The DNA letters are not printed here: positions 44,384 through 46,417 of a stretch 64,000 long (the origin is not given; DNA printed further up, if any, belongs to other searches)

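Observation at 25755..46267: Two complete but non-identical pilus/T2SS-like envelope machines within 20 kb, sharing one set of ATPases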

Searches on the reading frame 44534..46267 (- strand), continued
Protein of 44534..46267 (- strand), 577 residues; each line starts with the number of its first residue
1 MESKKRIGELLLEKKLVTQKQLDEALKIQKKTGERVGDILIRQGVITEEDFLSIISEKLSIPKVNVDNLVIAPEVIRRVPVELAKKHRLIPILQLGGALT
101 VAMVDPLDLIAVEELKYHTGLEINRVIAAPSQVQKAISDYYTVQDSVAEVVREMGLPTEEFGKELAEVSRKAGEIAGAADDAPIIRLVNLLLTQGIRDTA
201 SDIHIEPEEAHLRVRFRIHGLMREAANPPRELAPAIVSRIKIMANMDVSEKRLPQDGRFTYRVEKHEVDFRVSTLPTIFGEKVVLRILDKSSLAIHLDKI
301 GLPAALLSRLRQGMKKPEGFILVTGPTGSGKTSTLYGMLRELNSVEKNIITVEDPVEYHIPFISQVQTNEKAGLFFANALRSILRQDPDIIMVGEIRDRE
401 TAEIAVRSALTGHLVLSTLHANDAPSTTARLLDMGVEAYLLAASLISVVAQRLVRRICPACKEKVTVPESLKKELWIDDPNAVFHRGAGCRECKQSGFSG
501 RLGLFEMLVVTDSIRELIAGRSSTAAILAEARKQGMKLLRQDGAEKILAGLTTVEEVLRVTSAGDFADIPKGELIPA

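Call 70: find_encoding_contigs(protein=P0124, flank=10000, max_places=1)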
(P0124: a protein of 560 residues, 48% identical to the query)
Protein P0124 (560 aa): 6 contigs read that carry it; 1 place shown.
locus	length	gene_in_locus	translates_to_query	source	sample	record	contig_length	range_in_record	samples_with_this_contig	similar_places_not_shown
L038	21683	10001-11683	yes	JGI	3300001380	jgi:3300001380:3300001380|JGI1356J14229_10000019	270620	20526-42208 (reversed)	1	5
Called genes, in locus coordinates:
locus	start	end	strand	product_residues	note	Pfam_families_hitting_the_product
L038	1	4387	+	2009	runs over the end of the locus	PF04773:FecR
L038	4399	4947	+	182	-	PF13624:SurA_N_3 (faint)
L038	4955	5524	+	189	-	PF00672:HAMP (weak)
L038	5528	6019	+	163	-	-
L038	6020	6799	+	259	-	PF07885:Ion_trans_2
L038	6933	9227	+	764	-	PF02743:dCache_1, PF00672:HAMP, PF08448:PAS_4, PF13426:PAS_9, PF00512:HisKA, PF02518:HATPase_c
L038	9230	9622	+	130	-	PF00072:Response_reg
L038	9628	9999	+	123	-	PF00072:Response_reg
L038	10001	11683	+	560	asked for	PF05157:MshEN, PF00437:T2SSE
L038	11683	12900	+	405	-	PF28597:T2SSF_N, PF00482:T2SSF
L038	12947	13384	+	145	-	PF07963:N_methyl (weak), PF08334:T2SSG (faint)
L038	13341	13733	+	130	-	-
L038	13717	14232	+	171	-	-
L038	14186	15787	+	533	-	PF03934:T2SSK (faint), PF12836:HHH_3 (weak)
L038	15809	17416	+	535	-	PF11104:PilM_2, PF06723:MreB_Mbl (weak), PF14450:FtsA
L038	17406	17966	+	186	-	PF04350:PilO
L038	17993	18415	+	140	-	-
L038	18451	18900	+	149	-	-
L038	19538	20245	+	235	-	-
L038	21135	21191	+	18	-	-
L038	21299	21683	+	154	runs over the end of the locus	PF00359:PTS_EIIA_2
